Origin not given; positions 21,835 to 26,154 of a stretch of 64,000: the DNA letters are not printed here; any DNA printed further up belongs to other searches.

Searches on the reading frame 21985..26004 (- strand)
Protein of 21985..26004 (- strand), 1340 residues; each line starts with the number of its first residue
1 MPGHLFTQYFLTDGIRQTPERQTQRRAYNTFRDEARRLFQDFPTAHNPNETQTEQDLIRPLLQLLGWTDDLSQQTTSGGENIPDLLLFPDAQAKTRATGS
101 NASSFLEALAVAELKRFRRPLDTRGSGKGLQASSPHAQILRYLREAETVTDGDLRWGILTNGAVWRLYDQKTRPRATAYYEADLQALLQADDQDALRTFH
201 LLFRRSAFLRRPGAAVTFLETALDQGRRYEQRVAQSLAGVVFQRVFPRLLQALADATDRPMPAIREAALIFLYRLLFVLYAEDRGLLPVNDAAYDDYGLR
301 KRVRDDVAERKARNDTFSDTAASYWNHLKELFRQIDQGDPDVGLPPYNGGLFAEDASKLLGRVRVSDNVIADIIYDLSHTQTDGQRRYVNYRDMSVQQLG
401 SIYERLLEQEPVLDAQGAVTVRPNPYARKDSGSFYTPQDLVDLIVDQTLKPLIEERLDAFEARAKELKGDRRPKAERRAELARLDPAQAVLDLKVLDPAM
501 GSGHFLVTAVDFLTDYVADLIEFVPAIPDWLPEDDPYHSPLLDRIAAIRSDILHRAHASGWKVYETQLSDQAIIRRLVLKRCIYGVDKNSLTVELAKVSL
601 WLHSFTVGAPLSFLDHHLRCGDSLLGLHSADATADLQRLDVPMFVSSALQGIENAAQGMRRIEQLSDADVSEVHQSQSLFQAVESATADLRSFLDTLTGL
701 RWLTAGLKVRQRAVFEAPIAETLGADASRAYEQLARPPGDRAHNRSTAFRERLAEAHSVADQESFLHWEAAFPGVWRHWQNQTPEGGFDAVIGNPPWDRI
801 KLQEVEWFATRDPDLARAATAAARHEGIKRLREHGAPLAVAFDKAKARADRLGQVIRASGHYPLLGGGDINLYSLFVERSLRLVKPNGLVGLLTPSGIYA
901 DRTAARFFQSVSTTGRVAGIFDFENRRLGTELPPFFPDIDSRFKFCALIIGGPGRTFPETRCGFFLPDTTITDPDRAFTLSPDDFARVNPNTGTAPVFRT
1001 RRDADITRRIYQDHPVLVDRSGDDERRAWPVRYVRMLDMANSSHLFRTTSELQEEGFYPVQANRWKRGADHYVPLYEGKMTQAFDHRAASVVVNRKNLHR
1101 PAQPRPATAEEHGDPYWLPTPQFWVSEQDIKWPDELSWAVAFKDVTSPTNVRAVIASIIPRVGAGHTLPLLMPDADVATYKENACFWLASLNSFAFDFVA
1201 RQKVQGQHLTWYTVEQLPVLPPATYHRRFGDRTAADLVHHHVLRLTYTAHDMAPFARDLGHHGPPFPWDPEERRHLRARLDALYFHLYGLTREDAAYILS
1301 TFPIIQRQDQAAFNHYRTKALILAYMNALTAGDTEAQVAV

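Call 73: search_protein_families(library=pfam, proteins=[window:21985-26004:-], max_evalue=0.001)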
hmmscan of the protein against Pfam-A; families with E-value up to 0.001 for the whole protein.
window:21985-26004:- (1340 aa): 3 families
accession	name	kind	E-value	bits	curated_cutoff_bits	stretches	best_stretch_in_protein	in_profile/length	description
PF07669.17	Eco57I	-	3.4e-19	70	25.3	2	582-803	2-90/171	Eco57I restriction-modification methylase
PF02384.22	N6_Mtase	-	6e-07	29.5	20.4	0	491-515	46-70/311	N-6 DNA Methylase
PF20465.4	MmeI_hel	-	0.0001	23.4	27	0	270-352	5-75/75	MmeI, helicase spacer domain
